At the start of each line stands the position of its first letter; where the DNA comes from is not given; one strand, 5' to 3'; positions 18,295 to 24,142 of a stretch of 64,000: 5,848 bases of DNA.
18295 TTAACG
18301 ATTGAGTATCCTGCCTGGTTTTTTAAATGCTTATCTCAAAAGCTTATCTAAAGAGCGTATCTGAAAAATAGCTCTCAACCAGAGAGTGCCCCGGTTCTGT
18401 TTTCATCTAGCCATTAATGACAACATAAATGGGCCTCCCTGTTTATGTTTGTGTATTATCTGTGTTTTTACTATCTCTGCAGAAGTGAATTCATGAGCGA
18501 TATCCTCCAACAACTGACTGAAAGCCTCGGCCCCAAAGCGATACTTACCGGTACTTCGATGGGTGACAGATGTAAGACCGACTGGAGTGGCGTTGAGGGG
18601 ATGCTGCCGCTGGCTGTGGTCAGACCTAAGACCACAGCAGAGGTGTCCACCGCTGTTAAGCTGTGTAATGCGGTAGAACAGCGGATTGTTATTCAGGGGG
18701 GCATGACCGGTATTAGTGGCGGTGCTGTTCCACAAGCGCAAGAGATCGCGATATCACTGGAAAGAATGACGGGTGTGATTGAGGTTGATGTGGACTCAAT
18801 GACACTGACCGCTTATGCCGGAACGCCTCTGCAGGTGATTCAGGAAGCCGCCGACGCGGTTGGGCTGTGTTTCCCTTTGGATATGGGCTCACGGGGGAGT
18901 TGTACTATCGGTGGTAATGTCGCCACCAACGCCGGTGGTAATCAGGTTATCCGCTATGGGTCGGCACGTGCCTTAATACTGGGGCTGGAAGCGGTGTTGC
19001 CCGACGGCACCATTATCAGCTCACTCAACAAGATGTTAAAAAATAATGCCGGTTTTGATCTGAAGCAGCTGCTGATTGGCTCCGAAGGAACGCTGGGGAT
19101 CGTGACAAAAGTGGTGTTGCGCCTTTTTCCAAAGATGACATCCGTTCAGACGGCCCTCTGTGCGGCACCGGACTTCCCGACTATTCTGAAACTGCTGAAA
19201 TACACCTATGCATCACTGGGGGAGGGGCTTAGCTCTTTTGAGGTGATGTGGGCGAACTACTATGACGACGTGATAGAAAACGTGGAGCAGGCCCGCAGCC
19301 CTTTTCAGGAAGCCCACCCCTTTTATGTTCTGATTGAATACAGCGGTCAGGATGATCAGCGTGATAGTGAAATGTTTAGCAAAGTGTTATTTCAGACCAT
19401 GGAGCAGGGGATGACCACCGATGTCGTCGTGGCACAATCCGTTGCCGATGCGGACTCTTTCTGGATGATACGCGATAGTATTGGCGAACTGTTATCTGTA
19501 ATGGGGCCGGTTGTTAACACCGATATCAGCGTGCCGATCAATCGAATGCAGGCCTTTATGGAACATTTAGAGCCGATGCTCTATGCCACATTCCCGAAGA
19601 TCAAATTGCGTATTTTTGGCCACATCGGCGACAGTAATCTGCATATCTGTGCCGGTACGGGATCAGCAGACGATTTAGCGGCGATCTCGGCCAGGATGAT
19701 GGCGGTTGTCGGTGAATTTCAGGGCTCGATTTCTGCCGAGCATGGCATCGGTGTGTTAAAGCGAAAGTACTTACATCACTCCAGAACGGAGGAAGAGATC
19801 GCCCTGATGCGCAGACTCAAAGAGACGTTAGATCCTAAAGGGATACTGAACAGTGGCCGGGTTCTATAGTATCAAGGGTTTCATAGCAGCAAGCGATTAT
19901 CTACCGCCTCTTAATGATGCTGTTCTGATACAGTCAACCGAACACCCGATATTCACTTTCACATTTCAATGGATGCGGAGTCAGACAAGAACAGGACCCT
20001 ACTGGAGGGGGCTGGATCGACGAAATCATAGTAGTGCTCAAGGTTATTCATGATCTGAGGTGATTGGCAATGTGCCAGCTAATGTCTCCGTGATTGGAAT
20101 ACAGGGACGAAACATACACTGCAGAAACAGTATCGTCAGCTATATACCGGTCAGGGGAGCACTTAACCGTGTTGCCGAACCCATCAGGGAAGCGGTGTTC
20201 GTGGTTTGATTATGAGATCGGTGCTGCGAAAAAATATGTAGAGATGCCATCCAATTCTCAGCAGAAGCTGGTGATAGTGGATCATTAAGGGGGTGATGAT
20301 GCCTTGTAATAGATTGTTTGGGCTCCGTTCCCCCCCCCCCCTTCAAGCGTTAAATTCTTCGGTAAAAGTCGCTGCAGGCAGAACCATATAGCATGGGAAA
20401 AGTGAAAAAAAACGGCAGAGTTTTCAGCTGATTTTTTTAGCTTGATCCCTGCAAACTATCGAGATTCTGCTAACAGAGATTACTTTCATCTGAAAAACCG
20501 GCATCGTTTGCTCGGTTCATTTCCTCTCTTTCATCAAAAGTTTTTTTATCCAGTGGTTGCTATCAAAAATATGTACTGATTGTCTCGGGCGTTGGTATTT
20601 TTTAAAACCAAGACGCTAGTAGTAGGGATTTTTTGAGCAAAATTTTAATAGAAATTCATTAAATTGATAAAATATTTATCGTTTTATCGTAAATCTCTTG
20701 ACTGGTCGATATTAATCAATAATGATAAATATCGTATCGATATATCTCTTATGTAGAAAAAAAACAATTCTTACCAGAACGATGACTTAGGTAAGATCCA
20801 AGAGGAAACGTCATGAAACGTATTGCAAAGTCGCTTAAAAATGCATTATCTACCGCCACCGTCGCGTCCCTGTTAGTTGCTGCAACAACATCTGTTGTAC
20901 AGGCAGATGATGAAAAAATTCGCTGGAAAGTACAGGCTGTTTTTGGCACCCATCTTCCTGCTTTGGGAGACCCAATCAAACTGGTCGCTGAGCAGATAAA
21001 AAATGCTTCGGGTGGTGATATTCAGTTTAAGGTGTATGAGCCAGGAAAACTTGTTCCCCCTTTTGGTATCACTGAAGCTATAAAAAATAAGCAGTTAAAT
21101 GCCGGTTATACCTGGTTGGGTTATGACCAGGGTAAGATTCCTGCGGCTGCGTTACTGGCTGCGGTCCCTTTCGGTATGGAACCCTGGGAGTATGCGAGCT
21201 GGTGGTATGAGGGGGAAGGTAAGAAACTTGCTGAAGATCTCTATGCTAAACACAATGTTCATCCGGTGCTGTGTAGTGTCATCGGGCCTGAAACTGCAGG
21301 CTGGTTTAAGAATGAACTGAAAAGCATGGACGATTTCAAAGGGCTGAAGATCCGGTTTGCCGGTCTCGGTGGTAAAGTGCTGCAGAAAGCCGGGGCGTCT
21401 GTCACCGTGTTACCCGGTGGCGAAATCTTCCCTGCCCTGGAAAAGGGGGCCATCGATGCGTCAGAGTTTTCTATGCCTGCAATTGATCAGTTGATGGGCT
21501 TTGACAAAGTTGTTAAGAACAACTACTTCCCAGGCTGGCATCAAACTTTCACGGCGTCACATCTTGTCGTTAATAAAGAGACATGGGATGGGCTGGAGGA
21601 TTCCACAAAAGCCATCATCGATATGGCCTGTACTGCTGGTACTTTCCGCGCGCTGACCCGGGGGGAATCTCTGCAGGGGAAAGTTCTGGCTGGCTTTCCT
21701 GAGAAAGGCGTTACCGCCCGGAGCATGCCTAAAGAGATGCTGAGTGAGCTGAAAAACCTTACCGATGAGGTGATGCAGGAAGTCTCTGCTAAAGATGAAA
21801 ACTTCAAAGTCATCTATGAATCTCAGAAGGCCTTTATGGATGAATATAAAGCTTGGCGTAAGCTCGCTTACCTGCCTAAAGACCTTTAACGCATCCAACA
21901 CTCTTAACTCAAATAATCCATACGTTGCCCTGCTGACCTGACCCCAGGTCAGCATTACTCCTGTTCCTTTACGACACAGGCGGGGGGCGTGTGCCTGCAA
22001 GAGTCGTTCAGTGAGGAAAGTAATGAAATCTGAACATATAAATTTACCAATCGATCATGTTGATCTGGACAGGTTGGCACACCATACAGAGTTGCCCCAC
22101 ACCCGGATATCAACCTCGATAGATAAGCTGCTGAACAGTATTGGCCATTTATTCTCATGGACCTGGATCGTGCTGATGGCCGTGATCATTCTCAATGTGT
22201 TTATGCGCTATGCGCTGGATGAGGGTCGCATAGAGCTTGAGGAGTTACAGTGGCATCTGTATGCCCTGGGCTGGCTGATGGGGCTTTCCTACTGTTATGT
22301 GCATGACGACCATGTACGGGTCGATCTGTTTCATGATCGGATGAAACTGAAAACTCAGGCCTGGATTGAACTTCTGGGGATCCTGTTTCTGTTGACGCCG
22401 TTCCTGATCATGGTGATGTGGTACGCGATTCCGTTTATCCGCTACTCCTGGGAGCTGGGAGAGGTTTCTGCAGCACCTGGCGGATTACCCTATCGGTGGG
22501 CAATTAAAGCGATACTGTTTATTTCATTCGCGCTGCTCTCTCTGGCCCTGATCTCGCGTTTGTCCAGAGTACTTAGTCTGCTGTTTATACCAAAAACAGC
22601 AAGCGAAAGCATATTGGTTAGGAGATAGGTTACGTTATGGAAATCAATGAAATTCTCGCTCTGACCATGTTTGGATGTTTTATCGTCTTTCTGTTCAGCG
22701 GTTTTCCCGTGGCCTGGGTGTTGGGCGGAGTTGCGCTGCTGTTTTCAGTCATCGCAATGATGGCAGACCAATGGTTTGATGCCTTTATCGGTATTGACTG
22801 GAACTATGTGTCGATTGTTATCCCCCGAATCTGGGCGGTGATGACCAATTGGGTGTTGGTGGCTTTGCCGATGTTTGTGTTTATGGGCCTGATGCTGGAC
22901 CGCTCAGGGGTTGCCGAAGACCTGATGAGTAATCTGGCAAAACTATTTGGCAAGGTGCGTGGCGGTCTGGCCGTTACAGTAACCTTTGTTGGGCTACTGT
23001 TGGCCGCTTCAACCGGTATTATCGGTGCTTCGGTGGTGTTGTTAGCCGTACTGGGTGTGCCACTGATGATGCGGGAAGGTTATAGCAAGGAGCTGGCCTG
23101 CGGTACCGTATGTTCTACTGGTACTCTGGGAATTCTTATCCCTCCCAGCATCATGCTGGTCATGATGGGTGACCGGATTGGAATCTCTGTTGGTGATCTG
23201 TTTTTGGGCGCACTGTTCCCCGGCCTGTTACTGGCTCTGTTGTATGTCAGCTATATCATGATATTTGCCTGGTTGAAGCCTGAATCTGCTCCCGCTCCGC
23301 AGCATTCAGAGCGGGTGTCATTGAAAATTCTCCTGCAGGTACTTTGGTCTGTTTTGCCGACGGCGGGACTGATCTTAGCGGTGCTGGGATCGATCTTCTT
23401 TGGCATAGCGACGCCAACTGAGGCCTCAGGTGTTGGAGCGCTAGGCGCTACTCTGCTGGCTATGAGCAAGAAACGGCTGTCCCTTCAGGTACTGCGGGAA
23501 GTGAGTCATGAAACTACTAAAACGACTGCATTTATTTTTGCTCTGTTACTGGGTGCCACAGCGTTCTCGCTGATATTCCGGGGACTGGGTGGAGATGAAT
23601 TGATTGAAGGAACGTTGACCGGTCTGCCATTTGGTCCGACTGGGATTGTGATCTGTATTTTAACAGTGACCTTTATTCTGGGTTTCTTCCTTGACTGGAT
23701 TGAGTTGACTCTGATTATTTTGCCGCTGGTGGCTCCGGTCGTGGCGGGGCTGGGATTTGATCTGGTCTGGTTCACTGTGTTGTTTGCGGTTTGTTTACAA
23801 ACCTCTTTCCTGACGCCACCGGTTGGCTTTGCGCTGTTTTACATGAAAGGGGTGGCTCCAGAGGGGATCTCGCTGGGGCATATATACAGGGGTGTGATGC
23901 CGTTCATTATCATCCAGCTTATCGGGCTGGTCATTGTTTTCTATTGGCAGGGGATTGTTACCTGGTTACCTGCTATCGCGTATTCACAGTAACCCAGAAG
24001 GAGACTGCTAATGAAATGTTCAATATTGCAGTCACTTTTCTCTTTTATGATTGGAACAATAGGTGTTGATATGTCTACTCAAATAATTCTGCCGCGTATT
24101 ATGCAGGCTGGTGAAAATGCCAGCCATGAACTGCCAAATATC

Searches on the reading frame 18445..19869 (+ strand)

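Call 77: search_protein_families(library=pfam, proteins=[window:18445-19869:+], max_evalue=0.00001)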
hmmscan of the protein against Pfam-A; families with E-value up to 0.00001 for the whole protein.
window:18445-19869:+ (474 aa): 2 families
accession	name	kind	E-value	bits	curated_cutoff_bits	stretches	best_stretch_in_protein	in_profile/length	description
PF02913.24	FAD-oxidase_C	-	9.7e-48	163.5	21.2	1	233-473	4-248/248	FAD linked oxidases, C-terminal domain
PF01565.28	FAD_binding_4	-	3e-37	127.9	26.4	1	55-191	1-136/139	FAD binding domain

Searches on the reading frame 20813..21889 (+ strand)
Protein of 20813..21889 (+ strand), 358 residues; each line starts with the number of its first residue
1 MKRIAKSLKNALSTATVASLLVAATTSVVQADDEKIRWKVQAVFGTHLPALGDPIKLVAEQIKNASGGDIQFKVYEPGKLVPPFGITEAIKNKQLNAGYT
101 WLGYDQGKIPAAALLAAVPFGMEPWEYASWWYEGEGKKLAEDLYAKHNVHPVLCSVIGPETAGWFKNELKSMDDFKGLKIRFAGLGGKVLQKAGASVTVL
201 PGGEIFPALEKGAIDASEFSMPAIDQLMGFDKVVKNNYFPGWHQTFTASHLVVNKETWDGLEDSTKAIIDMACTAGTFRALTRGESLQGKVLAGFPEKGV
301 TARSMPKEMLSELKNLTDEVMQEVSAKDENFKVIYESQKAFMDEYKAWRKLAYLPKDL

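Call 77: search_protein_families(library=pfam, proteins=[window:20813-21889:+], max_evalue=0.00001)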
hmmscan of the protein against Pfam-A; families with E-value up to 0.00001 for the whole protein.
window:20813-21889:+ (358 aa): 1 family
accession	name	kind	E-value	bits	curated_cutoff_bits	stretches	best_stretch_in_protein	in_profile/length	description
PF03480.18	DctP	-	9.5e-39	133.9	23.4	1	56-327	16-285/286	Bacterial extracellular solute-binding protein, family 7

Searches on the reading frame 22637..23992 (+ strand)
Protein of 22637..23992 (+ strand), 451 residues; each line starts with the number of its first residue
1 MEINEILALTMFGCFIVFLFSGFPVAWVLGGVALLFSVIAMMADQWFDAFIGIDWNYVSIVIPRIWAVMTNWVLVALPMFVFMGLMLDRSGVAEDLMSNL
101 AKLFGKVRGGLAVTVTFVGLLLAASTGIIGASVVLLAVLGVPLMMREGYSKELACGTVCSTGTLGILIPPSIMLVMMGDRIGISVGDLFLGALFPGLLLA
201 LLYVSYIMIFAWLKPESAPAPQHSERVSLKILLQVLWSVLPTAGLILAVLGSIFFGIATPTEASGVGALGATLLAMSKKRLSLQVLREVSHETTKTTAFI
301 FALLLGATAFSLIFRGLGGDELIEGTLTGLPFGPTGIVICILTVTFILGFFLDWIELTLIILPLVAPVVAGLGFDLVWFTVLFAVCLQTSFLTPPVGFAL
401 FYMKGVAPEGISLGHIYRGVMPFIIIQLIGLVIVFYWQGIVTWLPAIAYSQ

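Call 77: search_protein_families(library=pfam, proteins=[window:22637-23992:+], max_evalue=0.00001)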
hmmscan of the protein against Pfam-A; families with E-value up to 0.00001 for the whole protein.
window:22637-23992:+ (451 aa): 2 families
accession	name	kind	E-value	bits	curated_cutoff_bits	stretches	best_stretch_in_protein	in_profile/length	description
PF06808.19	DctM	-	1.1e-75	255.5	23.8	1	12-437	1-410/413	Tripartite ATP-independent periplasmic transporter, DctM component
PF03600.22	CitMHS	-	1.3e-07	31.5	31.9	1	16-385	2-333/336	Citrate transporter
